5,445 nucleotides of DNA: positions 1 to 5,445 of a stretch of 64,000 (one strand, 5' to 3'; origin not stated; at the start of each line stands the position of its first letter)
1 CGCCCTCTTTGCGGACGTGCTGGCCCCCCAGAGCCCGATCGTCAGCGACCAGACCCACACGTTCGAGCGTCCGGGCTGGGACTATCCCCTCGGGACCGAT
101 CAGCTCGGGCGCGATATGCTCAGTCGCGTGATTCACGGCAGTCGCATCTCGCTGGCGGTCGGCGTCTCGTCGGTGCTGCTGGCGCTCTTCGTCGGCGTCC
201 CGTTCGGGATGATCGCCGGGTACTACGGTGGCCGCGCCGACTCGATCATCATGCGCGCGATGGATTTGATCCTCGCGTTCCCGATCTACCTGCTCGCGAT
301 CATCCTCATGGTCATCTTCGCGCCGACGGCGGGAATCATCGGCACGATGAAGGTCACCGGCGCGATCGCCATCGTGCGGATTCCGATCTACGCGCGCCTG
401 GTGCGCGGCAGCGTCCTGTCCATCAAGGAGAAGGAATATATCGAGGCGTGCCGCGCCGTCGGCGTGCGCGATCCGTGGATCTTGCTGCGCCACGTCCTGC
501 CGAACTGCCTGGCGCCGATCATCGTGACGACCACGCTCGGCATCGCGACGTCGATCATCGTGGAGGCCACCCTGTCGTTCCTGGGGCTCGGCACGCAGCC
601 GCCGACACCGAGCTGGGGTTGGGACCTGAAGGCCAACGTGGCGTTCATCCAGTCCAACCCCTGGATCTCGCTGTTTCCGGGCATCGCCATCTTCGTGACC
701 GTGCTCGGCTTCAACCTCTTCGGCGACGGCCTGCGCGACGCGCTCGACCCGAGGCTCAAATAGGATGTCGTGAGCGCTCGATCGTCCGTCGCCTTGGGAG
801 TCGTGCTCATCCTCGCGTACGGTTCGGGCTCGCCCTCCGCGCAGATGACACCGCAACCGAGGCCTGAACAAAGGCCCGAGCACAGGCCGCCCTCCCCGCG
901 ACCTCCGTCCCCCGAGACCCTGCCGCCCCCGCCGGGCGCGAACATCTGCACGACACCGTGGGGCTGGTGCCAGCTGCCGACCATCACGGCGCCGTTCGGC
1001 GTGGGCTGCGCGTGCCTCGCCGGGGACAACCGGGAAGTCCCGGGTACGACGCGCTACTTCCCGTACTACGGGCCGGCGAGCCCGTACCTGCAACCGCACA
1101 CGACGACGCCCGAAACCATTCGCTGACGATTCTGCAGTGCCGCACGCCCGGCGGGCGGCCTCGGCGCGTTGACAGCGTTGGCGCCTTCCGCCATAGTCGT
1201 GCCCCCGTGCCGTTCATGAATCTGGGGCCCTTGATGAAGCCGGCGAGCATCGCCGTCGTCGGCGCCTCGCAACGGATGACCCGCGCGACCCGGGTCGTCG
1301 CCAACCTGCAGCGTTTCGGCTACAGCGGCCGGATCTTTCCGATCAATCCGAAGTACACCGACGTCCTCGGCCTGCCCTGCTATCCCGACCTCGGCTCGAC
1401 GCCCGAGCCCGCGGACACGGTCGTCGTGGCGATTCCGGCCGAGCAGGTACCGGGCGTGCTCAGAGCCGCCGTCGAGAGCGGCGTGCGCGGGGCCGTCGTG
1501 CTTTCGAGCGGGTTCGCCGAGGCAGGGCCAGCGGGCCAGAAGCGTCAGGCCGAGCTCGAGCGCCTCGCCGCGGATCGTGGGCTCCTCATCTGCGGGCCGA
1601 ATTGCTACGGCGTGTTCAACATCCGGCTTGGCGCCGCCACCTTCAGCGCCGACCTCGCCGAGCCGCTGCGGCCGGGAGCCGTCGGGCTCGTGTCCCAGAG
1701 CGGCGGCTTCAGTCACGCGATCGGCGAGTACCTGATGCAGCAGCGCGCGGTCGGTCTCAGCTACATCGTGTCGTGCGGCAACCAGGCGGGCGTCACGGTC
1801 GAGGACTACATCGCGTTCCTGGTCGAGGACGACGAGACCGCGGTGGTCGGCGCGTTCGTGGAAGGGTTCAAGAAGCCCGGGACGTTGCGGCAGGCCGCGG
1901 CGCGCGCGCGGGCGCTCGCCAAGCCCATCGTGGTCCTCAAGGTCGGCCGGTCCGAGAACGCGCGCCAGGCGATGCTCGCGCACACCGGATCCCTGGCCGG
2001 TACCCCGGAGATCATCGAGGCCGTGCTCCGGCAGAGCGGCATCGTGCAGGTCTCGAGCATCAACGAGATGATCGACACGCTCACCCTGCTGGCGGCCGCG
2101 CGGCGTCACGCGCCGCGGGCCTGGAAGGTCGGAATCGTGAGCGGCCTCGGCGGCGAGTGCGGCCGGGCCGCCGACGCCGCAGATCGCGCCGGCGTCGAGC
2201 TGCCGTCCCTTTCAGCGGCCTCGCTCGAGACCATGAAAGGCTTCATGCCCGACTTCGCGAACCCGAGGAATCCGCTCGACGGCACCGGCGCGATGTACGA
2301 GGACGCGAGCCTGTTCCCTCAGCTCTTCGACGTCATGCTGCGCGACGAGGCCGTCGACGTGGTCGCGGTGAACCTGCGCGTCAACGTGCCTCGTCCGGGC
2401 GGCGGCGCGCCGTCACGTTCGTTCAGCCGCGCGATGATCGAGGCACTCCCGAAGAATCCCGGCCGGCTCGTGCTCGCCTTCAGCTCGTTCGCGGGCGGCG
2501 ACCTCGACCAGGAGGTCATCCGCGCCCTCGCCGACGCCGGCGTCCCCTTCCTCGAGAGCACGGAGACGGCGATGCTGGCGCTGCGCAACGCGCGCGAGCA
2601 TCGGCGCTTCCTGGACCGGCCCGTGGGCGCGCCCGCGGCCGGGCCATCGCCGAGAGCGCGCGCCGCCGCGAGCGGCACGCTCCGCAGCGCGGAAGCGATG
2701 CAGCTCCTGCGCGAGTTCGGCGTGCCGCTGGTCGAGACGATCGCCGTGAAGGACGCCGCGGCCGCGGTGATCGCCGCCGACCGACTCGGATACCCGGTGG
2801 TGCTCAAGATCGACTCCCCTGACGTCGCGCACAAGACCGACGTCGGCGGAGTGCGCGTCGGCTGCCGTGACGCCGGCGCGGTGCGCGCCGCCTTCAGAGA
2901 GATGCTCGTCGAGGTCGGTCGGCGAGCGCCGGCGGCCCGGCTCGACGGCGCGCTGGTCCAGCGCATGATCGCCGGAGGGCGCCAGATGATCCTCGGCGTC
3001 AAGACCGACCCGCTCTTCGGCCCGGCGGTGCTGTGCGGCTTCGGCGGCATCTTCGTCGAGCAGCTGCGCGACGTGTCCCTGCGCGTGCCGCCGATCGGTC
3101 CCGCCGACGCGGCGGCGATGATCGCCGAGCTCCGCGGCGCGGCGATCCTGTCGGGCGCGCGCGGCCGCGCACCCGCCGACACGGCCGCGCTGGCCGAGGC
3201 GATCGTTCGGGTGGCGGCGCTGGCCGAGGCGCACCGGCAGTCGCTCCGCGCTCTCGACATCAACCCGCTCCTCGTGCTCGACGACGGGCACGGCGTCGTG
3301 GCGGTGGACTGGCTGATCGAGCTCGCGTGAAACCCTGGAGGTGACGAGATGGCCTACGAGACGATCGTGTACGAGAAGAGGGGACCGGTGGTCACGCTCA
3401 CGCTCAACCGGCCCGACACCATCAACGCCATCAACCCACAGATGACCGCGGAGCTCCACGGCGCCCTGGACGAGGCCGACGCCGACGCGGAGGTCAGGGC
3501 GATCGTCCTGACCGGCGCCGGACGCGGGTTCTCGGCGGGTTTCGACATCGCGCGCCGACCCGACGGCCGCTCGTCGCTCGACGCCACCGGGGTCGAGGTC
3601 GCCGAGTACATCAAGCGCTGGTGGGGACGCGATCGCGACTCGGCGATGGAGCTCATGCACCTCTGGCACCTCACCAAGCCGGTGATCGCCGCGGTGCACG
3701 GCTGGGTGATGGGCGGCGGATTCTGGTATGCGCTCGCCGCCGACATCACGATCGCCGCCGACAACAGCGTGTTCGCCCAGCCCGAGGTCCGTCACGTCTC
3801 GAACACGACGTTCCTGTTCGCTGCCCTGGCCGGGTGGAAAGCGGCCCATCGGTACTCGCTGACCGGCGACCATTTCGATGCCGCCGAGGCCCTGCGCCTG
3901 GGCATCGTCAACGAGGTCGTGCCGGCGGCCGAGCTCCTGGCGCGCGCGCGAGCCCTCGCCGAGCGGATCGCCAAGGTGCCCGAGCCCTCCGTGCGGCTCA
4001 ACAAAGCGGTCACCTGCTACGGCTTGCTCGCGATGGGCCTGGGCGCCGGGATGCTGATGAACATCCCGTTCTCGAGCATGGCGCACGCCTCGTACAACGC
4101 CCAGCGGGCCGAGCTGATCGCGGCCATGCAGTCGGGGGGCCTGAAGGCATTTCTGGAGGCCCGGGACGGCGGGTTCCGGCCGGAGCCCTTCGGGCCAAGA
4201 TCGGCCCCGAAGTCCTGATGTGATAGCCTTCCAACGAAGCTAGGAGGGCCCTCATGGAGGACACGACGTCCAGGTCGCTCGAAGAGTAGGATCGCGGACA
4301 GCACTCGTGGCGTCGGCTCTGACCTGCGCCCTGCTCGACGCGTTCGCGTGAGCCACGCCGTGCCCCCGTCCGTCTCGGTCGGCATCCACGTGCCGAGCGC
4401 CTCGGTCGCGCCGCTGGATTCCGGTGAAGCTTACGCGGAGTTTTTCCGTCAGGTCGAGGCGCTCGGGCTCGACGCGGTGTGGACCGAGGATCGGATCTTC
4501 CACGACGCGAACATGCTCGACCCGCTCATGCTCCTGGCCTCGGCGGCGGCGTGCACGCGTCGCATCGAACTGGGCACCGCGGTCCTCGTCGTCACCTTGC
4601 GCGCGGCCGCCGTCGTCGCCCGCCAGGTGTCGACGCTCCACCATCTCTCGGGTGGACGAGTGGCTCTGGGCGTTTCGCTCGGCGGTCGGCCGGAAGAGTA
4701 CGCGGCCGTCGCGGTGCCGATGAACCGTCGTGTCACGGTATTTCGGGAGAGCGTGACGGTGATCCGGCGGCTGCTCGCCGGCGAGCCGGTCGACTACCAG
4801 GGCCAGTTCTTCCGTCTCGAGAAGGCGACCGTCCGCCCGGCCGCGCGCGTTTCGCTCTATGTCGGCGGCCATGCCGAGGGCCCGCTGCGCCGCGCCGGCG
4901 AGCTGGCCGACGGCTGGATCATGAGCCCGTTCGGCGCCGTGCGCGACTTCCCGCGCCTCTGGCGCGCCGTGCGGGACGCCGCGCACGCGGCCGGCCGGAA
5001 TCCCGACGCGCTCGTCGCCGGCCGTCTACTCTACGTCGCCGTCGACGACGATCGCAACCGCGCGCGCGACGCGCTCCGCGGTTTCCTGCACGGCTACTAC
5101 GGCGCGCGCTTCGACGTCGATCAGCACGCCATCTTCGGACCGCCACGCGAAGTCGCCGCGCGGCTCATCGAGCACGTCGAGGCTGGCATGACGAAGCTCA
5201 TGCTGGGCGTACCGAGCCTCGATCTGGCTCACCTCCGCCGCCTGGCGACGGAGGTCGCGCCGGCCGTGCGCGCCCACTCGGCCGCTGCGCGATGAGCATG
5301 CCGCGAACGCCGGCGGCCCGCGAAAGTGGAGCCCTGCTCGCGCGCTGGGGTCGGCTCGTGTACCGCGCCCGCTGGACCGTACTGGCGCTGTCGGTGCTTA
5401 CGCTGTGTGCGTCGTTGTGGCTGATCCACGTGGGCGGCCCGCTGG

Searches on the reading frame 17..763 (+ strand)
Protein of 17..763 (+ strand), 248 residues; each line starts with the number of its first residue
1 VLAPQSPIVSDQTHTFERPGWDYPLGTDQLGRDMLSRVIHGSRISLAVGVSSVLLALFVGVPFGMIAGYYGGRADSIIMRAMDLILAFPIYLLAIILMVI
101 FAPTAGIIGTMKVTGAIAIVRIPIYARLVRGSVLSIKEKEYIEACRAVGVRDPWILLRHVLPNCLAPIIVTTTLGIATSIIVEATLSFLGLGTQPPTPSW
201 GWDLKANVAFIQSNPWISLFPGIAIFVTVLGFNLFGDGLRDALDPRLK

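Call 50: search_protein_families(library=pfam, proteins=[window:17-763:+], max_evalue=0.0001)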
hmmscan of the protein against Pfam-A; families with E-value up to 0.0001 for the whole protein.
window:17-763:+ (248 aa): 1 family
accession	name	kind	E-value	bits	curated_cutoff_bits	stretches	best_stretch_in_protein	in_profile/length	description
PF00528.27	BPD_transp_1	-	2.8e-31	109.1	26.4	1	60-248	1-183/184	Binding-protein-dependent transport system inner membrane component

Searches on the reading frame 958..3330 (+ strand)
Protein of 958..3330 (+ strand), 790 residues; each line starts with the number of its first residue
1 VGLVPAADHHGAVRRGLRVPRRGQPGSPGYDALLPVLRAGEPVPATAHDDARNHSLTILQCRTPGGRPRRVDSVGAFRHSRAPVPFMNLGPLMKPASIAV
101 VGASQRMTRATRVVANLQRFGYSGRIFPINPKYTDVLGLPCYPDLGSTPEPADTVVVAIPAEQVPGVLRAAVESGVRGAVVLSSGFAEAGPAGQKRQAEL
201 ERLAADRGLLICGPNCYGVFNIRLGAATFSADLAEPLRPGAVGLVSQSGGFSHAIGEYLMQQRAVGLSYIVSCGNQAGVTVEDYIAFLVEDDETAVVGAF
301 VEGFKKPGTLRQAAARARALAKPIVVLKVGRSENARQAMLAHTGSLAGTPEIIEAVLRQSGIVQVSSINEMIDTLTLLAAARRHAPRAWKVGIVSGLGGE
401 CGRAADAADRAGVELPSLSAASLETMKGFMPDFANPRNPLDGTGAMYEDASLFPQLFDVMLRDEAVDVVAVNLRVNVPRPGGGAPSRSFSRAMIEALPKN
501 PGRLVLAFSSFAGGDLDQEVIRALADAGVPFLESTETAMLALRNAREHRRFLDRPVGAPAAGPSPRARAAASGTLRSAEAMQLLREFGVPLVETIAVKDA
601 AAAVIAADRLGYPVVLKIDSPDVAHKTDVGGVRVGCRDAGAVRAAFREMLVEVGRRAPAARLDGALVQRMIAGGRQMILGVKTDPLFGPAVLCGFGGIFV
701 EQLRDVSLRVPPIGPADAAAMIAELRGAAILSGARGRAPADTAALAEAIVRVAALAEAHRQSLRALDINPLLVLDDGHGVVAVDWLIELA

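Call 50: search_protein_families(library=pfam, proteins=[window:958-3330:+], max_evalue=0.0001)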
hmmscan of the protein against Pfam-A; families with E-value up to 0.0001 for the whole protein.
window:958-3330:+ (790 aa): 4 families
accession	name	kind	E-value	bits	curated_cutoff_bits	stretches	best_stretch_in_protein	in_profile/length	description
PF13549.11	ATP-grasp_5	-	5.9e-70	235.5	27.6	1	567-789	2-221/221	ATP-grasp domain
PF13607.11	Succ_CoA_lig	-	1.4e-41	141.9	27.4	1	239-378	1-138/138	Succinyl-CoA ligase like flavodoxin domain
PF13380.12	CoA_binding_2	-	8.9e-26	91.1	22.8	1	97-219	2-113/116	CoA binding domain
PF02629.25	CoA_binding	-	2.3e-11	44.8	22.3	1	94-185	2-97/97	CoA binding domain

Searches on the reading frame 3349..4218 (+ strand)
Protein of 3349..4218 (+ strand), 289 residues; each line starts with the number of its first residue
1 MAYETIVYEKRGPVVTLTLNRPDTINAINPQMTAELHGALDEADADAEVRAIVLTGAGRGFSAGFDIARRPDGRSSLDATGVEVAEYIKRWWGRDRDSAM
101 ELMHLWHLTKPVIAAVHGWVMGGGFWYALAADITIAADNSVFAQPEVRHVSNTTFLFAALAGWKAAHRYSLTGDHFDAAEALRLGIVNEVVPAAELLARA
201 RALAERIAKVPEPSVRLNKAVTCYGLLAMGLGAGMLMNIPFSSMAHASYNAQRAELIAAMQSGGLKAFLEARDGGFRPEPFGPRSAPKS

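Call 50: search_protein_families(library=pfam, proteins=[window:3349-4218:+], max_evalue=0.0001)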
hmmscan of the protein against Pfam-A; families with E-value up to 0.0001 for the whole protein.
window:3349-4218:+ (289 aa): 2 families
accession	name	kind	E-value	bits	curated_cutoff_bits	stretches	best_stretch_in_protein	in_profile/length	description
PF00378.25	ECH_1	-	1.7e-43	149.2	27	1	12-219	4-202/251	Enoyl-CoA hydratase/isomerase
PF16113.10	ECH_2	-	2.9e-28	99.8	27.2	1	16-206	3-187/335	Enoyl-CoA hydratase/isomerase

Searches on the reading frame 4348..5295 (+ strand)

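Call 50: search_protein_families(library=pfam, proteins=[window:4348-5295:+], max_evalue=0.0001)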
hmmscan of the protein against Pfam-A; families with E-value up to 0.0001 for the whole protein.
window:4348-5295:+ (315 aa): 1 family
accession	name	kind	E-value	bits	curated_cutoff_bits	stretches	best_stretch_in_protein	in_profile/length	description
PF00296.26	Bac_luciferase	-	4e-52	178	27.9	1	17-249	13-247/314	Luciferase-like monooxygenase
